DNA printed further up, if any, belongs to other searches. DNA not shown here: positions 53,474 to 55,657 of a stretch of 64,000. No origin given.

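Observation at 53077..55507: HNH nuclease fused to an SF2 helicase, translationally coupled to an unknown 181-aa protein: candidate two-gene defence module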

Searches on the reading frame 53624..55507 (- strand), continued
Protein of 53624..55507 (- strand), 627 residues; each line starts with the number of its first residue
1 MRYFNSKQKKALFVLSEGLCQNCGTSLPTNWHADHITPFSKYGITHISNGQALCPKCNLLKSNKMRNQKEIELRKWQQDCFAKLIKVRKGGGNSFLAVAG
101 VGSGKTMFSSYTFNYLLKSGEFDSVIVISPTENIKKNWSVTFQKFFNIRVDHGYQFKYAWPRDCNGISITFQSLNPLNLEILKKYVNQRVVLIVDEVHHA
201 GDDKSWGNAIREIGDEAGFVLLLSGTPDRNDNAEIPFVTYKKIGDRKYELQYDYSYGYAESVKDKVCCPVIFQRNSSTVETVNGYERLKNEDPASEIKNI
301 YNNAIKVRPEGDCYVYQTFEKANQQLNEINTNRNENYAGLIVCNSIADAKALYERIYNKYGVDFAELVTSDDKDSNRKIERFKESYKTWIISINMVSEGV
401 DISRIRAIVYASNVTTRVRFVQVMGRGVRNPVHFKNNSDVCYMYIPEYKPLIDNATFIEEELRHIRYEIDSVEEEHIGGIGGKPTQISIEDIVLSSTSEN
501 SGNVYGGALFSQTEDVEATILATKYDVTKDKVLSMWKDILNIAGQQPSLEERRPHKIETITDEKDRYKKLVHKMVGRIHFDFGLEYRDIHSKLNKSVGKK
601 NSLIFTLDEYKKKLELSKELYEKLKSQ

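Call 24: search_solved_structures(query=A1, max_evalue=0.001)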
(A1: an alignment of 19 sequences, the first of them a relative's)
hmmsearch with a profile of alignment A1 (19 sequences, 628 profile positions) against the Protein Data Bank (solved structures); distinct sequences matched with E-value up to 0.001: 65 (the best 60 are shown).
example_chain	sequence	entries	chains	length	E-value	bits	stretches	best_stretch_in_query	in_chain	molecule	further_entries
7clg_A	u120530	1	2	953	1.8e-18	69.6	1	341-452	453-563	Putative helicase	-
6p4f_A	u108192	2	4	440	1.4e-17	66.6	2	68-233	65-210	DNA-dependent ATPase XPBII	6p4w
5tnu_A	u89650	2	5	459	1.7e-17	66.4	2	68-233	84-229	DNA-dependent ATPase XPBII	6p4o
6jde_B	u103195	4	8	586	1.3e-12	50.2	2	337-436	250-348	Putative DNA repair helicase RadD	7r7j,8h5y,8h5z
6p66_A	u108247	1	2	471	5.6e-12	48.1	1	68-232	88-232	DNA repair protein RAD25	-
2fwr_A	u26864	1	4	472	5.6e-12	48.1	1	68-232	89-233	DNA repair protein RAD25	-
4xqk_A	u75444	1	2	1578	1.1e-11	47.1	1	392-610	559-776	LlaBIII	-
3h1t_A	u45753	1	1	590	5e-11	45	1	178-435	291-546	Type I site-specific restriction-modification system, R (Restriction) subunit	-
1hv8_A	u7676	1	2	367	2.9e-09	39.1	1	315-414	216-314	PUTATIVE ATP-DEPENDENT RNA HELICASE MJ0669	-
8so8_A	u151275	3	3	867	7.9e-09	37.7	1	93-228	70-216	RNA polymerase-associated protein RapA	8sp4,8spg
8t0l_F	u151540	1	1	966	9.5e-09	37.4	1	93-228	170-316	RNA polymerase-associated protein RapA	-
6bog_A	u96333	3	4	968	9.7e-09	37.4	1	93-228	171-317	RNA polymerase-associated protein RapA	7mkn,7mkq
7m8e_F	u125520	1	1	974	9.8e-09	37.4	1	93-228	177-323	RNA polymerase-associated protein RapA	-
4s20_K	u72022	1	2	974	9.8e-09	37.4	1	93-228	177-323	RNA polymerase-associated protein RapA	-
5ffj_A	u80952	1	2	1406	1.1e-08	37.2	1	392-610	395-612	Endonuclease and methylase LlaGI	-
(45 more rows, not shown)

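Call 26: find_related_loci(query=window:53624-55507:-, collection=metagenome_contigs, flank=10000)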
Query window:53624-55507:- (627 aa) in metagenome_contigs; peptide patterns used: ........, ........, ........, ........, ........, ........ (x = any residue, [..] = any of these).
213 stretches matched a pattern; 1 encode a relative of the query (tblastn E <= 1e-3); 1 distinct loci.
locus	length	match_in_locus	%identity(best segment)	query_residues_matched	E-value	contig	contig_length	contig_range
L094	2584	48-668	91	420-627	1e-126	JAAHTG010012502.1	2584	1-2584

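Call 27: find_related_loci(query=A1, collection=viral_contigs, flank=10000)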
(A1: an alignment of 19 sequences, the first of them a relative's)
Query A1 (627 aa) in viral_contigs; peptide patterns used: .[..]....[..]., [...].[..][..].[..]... (x = any residue, [..] = any of these).
280 stretches matched a pattern; 119 encode a relative of the query (tblastn E <= 1e-3); the best 80 are kept; 79 distinct loci.
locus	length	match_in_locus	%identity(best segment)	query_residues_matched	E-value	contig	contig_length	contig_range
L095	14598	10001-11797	35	2-616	2e-100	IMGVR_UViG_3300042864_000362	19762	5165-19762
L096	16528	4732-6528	35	2-616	2e-100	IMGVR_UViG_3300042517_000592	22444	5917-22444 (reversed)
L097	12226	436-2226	35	2-616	4e-99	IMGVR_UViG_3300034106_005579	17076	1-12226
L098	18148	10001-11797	35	2-616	2e-100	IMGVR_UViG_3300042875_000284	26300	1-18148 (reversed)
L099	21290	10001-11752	34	2-594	7e-95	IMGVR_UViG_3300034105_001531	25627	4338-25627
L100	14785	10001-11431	40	2-493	7e-94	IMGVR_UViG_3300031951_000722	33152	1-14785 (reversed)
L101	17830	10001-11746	35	2-601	8e-93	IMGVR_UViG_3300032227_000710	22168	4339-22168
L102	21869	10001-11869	31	2-613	2e-82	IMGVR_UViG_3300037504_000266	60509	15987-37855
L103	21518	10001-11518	38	1-465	2e-82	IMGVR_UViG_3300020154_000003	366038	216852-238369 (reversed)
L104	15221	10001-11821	30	2-616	6e-82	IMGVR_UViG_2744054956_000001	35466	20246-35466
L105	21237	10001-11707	30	2-573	3e-80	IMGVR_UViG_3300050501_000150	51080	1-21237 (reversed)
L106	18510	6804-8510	30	2-573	3e-80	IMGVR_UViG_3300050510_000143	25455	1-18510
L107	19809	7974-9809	30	2-623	5e-77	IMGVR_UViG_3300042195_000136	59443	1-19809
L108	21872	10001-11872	28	2-619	5e-76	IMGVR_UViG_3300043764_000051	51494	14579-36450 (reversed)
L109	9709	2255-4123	32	2-616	4e-75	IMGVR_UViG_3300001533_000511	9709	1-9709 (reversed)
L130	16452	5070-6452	33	2-464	3e-61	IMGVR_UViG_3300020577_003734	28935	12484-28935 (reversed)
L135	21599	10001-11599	28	63-620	7e-57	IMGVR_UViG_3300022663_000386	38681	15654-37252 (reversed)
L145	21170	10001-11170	30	69-464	1e-51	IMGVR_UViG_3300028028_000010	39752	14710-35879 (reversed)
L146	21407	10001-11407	31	72-539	1e-51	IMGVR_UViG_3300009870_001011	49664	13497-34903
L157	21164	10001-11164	33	72-464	3e-52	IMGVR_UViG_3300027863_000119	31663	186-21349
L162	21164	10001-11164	33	70-464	3e-52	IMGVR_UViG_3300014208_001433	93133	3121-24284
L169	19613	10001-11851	34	2-620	1e-98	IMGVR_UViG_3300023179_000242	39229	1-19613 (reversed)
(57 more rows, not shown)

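Call 30: search_dna_similar(query=window:53624-55507:-, collection=phages, mode=protein, max_rows=40)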
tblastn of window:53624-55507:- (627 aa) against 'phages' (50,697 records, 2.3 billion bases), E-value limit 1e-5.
Records with a match: 14; places in all: 14; records where one place covers at least 80% of the query: 1.
Best place of each record, by identity: <60% 14.
By first word of the organism name: Betalipothrixvirus 8; Sulfolobus 3; Bacteriophage 2; Saccharomonospora 1.
By host as written in the record: - 7; Acidianus convivator 2; Acidianus uzoniensis 2; Sulfolobus islandicus 2; Saccharomonospora sp. 1.
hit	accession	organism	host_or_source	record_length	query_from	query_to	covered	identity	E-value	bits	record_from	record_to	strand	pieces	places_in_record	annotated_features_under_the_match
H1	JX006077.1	Saccharomonospora phage PIS 136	Saccharomonospora sp.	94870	2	507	81%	31.7%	3e-72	259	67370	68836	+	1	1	DEAD-like helicase superfamily protein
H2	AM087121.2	Betalipothrixvirus pozzuoliense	-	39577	69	429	58%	24.6%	4e-9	66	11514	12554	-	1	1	putative helicase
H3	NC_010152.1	Betalipothrixvirus pozzuoliense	Acidianus convivator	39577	69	429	58%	24.6%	4e-9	66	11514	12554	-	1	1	putative helicase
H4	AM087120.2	Betalipothrixvirus acidiani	-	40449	69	429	58%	23.5%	3e-6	57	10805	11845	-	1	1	putative helicase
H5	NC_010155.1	Betalipothrixvirus acidiani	-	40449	69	429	58%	23.5%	3e-6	57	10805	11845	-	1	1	putative helicase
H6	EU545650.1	Betalipothrixvirus uzonense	Acidianus uzoniensis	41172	69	429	58%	23.5%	1e-6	58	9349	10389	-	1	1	putative helicase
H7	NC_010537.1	Betalipothrixvirus uzonense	Acidianus uzoniensis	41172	69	429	58%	23.5%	1e-6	58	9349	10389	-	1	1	putative helicase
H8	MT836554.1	Bacteriophage sp.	human fecal samples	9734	76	429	56%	21.7%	1e-6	58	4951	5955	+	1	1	record has no annotation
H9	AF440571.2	Sulfolobus islandicus filamentous virus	-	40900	180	429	40%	26.2%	1e-6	58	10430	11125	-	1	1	SIFV0022: putative helicase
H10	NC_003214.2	Sulfolobus islandicus filamentous virus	Sulfolobus islandicus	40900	180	429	40%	26.2%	1e-6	58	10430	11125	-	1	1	putative helicase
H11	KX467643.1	Sulfolobus islandicus filamentous virus 2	Sulfolobus islandicus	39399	182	429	40%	26.3%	3e-6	57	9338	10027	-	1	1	SIFV2_gp19: conserved lipothrixviral protein, putative helicase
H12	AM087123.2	Betalipothrixvirus puteoliense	-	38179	182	429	40%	25.3%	8e-10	68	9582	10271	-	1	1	putative helicase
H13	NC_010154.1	Betalipothrixvirus puteoliense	Acidianus convivator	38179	182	429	40%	25.3%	8e-10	68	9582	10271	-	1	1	putative helicase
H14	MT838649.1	Bacteriophage sp.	human fecal samples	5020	326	429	17%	27.9%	4e-6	56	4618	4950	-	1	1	record has no annotation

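Call 31: search_dna_similar(query=window:53624-55507:-, collection=plasmids, mode=protein, max_rows=30)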
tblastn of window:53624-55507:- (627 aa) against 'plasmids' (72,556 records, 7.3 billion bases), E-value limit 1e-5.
Records with a match: 77; places in all: 79; records where one place covers at least 80% of the query: 2.
Best place of each record, by identity: <60% 77.
By first word of the organism name: Pseudomonas 20; Streptomyces 15; Vibrio 6; Alteromonas 5; Mycobacterium 4; Enterobacter 3; Klebsiella 3; Tsukamurella 2; Citrobacter 2; Stenotrophomonas 2; and 14 more.
By predicted mobility (MOB-suite, as given by PLSDB): non-mobilizable 37; conjugative 24; mobilizable 16.
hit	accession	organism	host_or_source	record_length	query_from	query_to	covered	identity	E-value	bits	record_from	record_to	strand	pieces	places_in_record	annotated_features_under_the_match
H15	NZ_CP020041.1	Streptomyces sp. 3211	pure culture,soil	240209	2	607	97%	31.0%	4e-80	284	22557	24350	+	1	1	DEAD/DEAH box helicase family protein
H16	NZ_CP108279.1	Streptomyces atratus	-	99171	2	500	80%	30.6%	1e-62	232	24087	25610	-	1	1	DEAD/DEAH box helicase family protein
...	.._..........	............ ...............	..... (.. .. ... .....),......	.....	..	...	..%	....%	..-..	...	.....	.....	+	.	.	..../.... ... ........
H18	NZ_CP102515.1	Streptomyces yangpuensis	Crocus sativus,pure culture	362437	2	465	74%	28.6%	1e-50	196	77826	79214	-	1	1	DEAD/DEAH box helicase family protein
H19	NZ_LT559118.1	Nonomuraea gerenzanensis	-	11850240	72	526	73%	29.1%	2e-49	193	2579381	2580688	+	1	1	none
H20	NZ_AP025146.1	Vibrio penaeicida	Penaeus japonicus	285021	50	512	74%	27.2%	3e-28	129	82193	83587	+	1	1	hypothetical protein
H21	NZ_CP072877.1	Microbacterium sp. NIBRBAC000506063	cell culture,sludge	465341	72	464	63%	31.3%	1e-22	208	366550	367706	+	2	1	none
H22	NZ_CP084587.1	Mycobacterium intracellulare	water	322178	73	465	63%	30.1%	6e-47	186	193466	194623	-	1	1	none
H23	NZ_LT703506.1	Mycobacterium intracellulare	natural / free-living,environmental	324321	73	465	63%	30.1%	6e-47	186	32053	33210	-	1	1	none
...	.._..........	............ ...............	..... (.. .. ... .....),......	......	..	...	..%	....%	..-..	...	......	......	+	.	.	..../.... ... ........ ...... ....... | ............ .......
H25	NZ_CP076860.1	Mycobacterium avium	Homo sapiens,sputum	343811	73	465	63%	29.8%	6e-45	179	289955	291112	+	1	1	DEAD/DEAH box helicase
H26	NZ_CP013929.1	Alteromonas mediterranea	seawater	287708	71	464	63%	29.7%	2e-37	157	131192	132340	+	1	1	DEAD/DEAH box helicase family protein | hypothetical protein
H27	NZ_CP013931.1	Alteromonas mediterranea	seawater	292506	71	464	63%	29.7%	2e-37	157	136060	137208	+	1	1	DEAD/DEAH box helicase family protein | hypothetical protein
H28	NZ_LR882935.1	Planktothrix agardhii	-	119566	74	507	69%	26.8%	5e-33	143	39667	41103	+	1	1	DEAD/DEAH box helicase family protein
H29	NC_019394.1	Alteromonas mediterranea DE1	-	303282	71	464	63%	29.4%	2e-36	154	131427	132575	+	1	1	DEAD/DEAH box helicase family protein | hypothetical protein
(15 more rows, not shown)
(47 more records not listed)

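Call 32: get_annotated_region(hit=H1, flank=7000)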
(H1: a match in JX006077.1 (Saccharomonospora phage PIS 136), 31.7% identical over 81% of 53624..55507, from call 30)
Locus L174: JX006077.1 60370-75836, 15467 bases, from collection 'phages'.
description: Saccharomonospora phage PIS 136, complete genome.
organism: Saccharomonospora phage PIS 136 (NCBI taxid 182851)
taxonomy: Viruses; Duplodnaviria; Heunggongvirae; Uroviricota; Caudoviricetes
host: Saccharomonospora sp.; source: soil; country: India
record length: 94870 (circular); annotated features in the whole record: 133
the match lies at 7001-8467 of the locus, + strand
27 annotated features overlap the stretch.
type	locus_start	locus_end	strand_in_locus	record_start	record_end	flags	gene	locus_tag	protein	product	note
CDS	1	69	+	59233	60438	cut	-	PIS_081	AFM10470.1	DNA methylase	Cyt_C5_DNA_methylase [cd00315] domain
CDS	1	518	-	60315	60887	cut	-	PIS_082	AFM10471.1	hypothetical protein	-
CDS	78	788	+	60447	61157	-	-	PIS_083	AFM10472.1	DNA polymerase III epsilon subunit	DNA pol III epsilon Ecoli-like [cd06131]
CDS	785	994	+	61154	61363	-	-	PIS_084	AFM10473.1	hypothetical protein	-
CDS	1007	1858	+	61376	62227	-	-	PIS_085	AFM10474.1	inorganic pyrophosphatase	-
CDS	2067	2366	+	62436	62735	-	-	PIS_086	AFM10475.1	hypothetical protein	-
CDS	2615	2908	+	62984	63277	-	-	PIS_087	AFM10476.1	hypothetical protein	-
CDS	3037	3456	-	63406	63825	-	-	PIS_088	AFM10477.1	ISHa1942 transposase A-like protein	Y1_Tnp [pfam01797] transposase IS200 like domain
CDS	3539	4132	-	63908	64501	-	-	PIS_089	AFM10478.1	hypothetical protein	-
CDS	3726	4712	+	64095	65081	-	-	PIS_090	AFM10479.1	transposase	OrfB_IS605[pfam01385] probable transposase domain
tRNA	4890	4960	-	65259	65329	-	-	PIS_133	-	tRNA-Cys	-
CDS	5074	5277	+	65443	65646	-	-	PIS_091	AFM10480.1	hypothetical protein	-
CDS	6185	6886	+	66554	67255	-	-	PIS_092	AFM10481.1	hypothetical protein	similar to gp52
CDS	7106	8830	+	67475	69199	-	-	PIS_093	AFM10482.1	DEAD-like helicase superfamily protein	DEXDc [cd00046] DEAD-like helicase superfamily domain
CDS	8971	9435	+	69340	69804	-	-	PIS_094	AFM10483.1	hypothetical protein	-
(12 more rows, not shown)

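Call 33: get_annotated_region(hit=H16, flank=7000)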
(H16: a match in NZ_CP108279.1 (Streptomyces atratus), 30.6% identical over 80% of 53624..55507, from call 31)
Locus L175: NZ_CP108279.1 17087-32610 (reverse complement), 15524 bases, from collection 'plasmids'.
description: Streptomyces atratus strain NBC_00043 plasmid unnamed3, complete sequence
organism: Streptomyces atratus (NCBI taxid 1893)
taxonomy: Bacteria; Actinomycetota; Actinomycetes; Kitasatosporales; Streptomycetaceae; Streptomyces; Streptomyces atratus
host: -; source: -; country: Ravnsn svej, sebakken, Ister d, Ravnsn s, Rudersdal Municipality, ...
typing (MOB-suite, as given by PLSDB): non-mobilizable
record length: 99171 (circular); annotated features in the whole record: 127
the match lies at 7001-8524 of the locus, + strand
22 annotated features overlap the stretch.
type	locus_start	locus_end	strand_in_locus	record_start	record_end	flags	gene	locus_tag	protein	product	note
CDS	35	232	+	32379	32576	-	-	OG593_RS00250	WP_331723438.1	hypothetical protein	-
CDS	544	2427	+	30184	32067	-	-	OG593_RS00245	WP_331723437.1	hypothetical protein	-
CDS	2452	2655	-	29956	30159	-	-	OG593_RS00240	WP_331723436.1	hypothetical protein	-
CDS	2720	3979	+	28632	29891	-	-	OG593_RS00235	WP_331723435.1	RNA-guided endonuclease TnpB family protein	-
CDS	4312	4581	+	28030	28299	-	-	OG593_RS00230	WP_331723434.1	hypothetical protein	-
CDS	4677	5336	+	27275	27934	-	-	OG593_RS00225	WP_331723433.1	hypothetical protein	-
CDS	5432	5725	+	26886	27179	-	-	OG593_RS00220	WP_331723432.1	hypothetical protein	-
CDS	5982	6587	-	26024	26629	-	-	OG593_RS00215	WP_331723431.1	hypothetical protein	-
CDS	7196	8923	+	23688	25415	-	-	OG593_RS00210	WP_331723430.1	DEAD/DEAH box helicase family protein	-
CDS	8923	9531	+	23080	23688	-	-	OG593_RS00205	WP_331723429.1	hypothetical protein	-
CDS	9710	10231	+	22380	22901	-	-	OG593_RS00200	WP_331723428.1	hypothetical protein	-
CDS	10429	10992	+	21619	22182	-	-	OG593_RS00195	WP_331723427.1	Uma2 family endonuclease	-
CDS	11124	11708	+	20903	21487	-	-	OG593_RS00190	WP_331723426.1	hypothetical protein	-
CDS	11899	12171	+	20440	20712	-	-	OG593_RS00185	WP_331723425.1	DUF6225 family protein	-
CDS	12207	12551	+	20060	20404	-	-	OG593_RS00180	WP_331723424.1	hypothetical protein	-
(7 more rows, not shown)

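Call 49: search_protein_families(library=pfam, alignment_id=A6, max_evalue=0.0001)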
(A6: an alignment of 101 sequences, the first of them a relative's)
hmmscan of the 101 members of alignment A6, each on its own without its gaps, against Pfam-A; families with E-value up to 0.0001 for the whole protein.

A. member 1, L001:5897-6331:+ (145 aa): 1 family
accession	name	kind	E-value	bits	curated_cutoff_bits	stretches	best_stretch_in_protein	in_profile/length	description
PF04892.17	VanZ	-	7e-05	23.9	30.1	0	55-131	55-122/126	VanZ like family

B. families by the number of members that match (of 101 scanned): 34 families (the first 25 are shown)
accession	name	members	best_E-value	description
PF01381.28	HTH_3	4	8.3e-12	Helix-turn-helix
PF13560.12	HTH_31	3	2.2e-10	Helix-turn-helix domain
PF00436.31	SSB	2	3.4e-14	Single-strand binding protein family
PF01507.26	PAPS_reduct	2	7.9e-11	Phosphoadenosine phosphosulfate reductase domain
PF12844.13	HTH_19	2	1.5e-06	Helix-turn-helix domain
PF00067.27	p450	1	1.9e-71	Cytochrome P450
PF03796.21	DnaB_C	1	1.3e-63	DnaB-like helicase C terminal domain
PF00912.28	Transgly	1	8.4e-60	Transglycosylase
PF02511.20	Thy1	1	1.1e-50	Thymidylate synthase complementing protein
PF13479.12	AAA_24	1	7.1e-47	AAA domain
PF24703.2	DUF7666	1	3.9e-35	Domain of unknown function (DUF7666)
PF10543.14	ORF6N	1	1.3e-34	ORF6N domain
PF05685.18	Uma2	1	2.9e-29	Putative restriction endonuclease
PF24240.1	DUF7448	1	1.9e-27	Domain of unknown function (DUF7448)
PF04404.17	ERF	1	5.6e-19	ERF superfamily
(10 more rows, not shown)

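Call 51: search_protein_families(library=pfam, alignment_id=A7, max_evalue=0.0001)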
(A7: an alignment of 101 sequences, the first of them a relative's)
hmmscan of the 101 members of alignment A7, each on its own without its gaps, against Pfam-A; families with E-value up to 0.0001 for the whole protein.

A. member 1, L001:12492-13271:+ (260 aa): 2 families
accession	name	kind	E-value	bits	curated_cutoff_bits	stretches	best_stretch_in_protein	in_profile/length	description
PF13427.11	AadA_C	-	6e-18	65.4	22.2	1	146-252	1-101/103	Aminoglycoside adenylyltransferase, C-terminal domain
PF01909.29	NTP_transf_2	-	6.4e-06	26.9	21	1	19-87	5-67/93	Nucleotidyltransferase domain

B. families by the number of members that match (of 101 scanned): 50 families (the first 25 are shown)
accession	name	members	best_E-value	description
PF13481.12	AAA_25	4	2.4e-30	AAA domain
PF13730.12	HTH_36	3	3e-07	Helix-turn-helix domain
PF03796.21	DnaB_C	2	2.5e-97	DnaB-like helicase C terminal domain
PF07120.17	DUF1376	2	3.3e-15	Protein of unknown function (DUF1376)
PF01381.28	HTH_3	2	1.8e-11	Helix-turn-helix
PF13560.12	HTH_31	2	8.1e-09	Helix-turn-helix domain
PF03457.19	HA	1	1.3e-85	Helicase associated domain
PF00581.25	Rhodanese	1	6.7e-36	Rhodanese-like domain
PF00589.27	Phage_integrase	1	2.6e-34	Phage integrase family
PF07237.17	DUF1428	1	2.5e-30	Protein of unknown function (DUF1428)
PF00772.26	DnaB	1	1.4e-29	DnaB-like helicase N terminal domain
PF04851.21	ResIII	1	2e-26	Type III restriction enzyme, res subunit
PF00436.31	SSB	1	5.1e-26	Single-strand binding protein family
PF01738.24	DLH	1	6.5e-25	Dienelactone hydrolase family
PF01135.25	PCMT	1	2e-24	Protein-L-isoaspartate(D-aspartate) O-methyltransferase (PCMT)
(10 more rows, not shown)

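Call 53: find_encoding_contigs(protein=P0003, flank=10000, max_places=3)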
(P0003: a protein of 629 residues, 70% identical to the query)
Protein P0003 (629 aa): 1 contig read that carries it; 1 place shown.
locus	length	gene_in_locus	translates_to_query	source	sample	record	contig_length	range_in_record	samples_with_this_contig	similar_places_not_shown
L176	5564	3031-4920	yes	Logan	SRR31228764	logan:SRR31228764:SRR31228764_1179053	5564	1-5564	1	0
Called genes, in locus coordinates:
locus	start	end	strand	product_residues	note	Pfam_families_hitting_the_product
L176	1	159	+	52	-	?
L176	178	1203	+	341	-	-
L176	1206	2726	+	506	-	-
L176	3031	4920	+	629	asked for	PF01844:HNH, PF14279:HNH_5 (weak), PF00270:DEAD, PF04851:ResIII, PF00271:Helicase_C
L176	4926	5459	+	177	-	-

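Call 57: search_protein_families(library=pfam, proteins=[L176:178-1203:+, L176:1206-2726:+, L084:12276-14321:+], max_evalue=0.001)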
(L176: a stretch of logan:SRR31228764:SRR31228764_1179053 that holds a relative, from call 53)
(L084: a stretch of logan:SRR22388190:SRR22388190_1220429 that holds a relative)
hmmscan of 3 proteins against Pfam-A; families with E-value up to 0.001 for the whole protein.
L176:178-1203:+ (341 aa): 0 families

L176:1206-2726:+ (506 aa): 0 families

L084:12276-14321:+ (681 aa): 0 families
